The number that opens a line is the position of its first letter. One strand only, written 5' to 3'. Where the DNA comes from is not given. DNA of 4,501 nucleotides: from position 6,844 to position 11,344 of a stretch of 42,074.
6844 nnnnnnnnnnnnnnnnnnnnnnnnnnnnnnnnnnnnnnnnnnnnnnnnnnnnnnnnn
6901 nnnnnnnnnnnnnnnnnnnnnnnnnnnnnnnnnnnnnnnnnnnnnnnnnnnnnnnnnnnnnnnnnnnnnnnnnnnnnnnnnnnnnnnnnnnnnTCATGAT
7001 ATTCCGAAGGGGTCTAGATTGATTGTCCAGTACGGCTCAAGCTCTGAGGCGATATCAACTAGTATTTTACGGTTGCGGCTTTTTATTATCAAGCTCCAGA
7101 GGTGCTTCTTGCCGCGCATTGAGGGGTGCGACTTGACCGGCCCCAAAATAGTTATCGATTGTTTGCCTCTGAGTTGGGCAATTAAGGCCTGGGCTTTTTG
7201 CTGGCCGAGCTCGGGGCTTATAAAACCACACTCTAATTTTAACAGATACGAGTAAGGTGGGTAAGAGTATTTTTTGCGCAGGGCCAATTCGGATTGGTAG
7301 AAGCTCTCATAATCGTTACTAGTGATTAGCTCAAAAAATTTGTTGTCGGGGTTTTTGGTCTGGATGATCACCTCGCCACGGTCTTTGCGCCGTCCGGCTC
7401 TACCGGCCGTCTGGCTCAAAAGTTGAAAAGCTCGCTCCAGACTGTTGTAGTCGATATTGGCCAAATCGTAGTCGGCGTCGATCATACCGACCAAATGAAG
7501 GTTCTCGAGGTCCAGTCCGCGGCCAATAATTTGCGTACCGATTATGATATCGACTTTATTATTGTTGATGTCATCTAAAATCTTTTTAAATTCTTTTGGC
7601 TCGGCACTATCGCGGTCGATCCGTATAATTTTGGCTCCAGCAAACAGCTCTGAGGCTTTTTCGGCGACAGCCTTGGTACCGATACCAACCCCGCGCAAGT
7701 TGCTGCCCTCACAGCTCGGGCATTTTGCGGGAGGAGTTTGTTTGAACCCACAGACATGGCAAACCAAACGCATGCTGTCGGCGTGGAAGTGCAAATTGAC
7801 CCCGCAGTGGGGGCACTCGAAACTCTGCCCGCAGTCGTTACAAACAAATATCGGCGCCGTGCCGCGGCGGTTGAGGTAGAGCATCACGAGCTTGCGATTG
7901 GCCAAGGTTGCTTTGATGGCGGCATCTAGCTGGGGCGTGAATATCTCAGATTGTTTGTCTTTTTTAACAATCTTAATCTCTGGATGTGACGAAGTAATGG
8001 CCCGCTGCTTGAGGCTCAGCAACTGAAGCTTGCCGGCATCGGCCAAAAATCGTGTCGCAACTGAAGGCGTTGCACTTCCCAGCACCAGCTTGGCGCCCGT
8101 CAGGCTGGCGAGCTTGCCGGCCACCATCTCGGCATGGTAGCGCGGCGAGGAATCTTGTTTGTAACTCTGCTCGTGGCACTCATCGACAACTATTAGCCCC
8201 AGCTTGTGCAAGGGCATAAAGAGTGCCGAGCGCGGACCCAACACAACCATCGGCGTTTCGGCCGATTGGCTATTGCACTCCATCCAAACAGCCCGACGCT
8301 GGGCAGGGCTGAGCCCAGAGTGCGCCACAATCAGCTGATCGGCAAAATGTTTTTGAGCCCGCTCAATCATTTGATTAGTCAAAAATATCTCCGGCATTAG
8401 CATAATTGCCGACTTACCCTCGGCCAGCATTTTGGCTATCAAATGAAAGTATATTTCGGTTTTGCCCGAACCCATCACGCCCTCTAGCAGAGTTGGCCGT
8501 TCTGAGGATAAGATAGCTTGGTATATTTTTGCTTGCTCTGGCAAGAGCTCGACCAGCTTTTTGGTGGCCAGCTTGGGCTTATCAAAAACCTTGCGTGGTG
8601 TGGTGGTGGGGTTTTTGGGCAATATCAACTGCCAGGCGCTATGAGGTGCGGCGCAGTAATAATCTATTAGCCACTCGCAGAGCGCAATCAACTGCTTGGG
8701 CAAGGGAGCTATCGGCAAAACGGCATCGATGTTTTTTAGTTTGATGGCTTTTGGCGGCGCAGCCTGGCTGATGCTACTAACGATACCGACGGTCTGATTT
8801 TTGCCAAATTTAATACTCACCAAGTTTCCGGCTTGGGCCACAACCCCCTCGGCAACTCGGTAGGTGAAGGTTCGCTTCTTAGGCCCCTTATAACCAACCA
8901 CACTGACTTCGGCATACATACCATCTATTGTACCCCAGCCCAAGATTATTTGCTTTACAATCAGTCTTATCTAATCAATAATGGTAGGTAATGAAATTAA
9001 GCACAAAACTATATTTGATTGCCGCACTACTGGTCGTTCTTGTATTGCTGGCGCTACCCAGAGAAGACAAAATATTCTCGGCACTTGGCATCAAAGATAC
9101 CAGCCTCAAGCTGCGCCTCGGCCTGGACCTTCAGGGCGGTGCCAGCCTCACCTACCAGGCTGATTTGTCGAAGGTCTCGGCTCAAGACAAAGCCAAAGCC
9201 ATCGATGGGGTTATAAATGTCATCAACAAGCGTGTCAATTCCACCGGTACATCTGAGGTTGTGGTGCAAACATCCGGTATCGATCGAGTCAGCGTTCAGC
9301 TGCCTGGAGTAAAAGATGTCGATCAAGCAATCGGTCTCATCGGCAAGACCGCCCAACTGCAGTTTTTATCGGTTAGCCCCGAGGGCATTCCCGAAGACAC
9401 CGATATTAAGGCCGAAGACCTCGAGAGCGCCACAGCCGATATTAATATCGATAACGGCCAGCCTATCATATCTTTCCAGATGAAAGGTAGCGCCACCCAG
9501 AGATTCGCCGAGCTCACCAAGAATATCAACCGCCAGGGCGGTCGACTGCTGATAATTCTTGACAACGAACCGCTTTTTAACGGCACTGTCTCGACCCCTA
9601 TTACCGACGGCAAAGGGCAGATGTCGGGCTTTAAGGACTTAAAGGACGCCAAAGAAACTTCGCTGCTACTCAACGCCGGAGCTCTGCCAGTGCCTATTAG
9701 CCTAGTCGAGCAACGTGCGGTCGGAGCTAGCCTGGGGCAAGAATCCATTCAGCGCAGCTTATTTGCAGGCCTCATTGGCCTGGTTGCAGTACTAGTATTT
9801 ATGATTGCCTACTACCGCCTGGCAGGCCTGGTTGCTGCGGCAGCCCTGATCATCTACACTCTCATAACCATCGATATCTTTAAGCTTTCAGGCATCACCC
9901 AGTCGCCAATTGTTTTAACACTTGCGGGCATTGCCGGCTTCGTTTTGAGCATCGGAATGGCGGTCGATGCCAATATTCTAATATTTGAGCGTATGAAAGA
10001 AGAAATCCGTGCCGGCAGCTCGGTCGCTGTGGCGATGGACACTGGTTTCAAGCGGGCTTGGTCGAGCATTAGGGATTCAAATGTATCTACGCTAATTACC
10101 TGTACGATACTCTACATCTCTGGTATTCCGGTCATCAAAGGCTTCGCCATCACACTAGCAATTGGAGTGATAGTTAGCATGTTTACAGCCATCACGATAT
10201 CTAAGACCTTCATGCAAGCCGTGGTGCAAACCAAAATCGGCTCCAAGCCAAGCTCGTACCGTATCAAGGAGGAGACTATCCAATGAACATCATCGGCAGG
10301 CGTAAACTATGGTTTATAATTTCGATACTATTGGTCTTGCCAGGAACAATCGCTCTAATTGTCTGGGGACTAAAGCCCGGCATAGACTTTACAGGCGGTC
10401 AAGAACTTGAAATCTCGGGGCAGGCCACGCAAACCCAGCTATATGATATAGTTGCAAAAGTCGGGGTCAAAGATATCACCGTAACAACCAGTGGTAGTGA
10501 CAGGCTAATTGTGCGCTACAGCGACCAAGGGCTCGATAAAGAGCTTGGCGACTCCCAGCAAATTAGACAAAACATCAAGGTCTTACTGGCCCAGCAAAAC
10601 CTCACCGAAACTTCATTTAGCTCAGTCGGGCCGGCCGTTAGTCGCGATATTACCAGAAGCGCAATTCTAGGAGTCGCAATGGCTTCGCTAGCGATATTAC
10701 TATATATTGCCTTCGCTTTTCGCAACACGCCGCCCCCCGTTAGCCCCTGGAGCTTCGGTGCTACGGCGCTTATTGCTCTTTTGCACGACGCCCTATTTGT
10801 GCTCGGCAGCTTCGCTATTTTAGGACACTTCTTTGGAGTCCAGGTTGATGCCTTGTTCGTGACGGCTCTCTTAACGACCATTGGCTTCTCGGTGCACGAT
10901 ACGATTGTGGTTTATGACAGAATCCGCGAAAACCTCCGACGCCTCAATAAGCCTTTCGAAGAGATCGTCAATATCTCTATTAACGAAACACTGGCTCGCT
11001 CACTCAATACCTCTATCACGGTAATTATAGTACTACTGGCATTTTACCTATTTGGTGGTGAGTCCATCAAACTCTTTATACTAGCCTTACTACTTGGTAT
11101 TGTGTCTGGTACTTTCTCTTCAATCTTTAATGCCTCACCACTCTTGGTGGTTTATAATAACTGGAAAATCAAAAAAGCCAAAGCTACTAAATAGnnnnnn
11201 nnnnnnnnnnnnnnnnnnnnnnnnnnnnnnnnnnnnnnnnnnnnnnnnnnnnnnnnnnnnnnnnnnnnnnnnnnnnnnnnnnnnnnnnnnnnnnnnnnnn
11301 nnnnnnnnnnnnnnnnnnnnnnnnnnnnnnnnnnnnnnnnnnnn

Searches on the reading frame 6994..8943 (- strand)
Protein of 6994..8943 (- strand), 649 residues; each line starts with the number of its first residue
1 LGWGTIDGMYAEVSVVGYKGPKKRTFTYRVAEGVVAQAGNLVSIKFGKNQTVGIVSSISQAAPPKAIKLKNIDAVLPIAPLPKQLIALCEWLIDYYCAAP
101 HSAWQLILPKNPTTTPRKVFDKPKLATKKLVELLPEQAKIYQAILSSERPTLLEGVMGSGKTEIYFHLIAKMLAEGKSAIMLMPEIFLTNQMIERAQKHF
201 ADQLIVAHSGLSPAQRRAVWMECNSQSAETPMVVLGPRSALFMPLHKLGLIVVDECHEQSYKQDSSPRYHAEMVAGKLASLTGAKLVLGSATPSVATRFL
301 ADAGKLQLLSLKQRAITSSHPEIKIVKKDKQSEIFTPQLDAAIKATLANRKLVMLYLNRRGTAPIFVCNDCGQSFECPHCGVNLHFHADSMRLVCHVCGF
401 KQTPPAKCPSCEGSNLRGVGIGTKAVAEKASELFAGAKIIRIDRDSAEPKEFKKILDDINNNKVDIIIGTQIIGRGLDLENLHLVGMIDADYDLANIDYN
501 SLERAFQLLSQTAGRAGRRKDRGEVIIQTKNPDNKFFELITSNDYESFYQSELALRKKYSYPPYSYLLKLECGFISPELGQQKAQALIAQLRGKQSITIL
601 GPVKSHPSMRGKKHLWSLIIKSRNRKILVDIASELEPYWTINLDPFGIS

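Call 59: search_protein_families(library=pfam, proteins=[window:6994-8943:-], max_evalue=0.00001)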
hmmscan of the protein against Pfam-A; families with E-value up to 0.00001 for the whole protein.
window:6994-8943:- (649 aa): 6 families
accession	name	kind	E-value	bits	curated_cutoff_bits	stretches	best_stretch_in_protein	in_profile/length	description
PF17764.6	PriA_3primeBD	-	2.3e-18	66.3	22.7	1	21-109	7-96/96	3'DNA-binding domain (3'BD)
PF00270.35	DEAD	-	2.4e-17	63.6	26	1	135-294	2-161/167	DEAD/DEAH box helicase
PF00271.37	Helicase_C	-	2.1e-11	44.5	23.5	1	435-519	38-109/110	Helicase conserved C-terminal domain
PF04851.21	ResIII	-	8.4e-11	42.5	22.5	1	132-293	3-162/164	Type III restriction enzyme, res subunit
PF18074.6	PriA_C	-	2e-06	28.9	26.9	1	563-637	1-78/95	Primosomal protein N C-terminal domain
PF18319.7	Zn_ribbon_PriA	-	4.6e-06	26.9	26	1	377-402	1-26/27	PriA DNA helicase Cys-rich region (CRR) domain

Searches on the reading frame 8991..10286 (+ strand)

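Call 59: search_protein_families(library=pfam, proteins=[window:8991-10286:+], max_evalue=0.00001)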
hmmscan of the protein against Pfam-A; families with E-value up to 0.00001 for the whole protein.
window:8991-10286:+ (431 aa): 4 families
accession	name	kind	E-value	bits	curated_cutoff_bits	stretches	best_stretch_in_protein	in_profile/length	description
PF21760.3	SecD_1st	-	8.4e-20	70.4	27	1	72-128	2-58/60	Protein translocase subunit SecDF, P1 domain, N-terminal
PF22599.2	SecDF_P1_head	-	2.4e-16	60.1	27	1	138-234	20-114/114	SecDF, P1 head subdomain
PF02355.23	SecD_SecF_C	-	8.2e-12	45.4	20.5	1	238-410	15-185/189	Protein export membrane protein SecD/SecF, C-terminal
PF03176.21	MMPL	-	7.3e-10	38.7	20.5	1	256-403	145-294/333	MMPL family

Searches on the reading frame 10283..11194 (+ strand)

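Call 59: search_protein_families(library=pfam, proteins=[window:10283-11194:+], max_evalue=0.00001)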
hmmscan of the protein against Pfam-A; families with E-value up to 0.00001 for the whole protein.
window:10283-11194:+ (303 aa): 1 family
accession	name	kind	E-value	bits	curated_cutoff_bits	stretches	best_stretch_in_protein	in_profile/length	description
PF02355.23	SecD_SecF_C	-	1.9e-52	177.9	20.5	1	104-293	10-188/189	Protein export membrane protein SecD/SecF, C-terminal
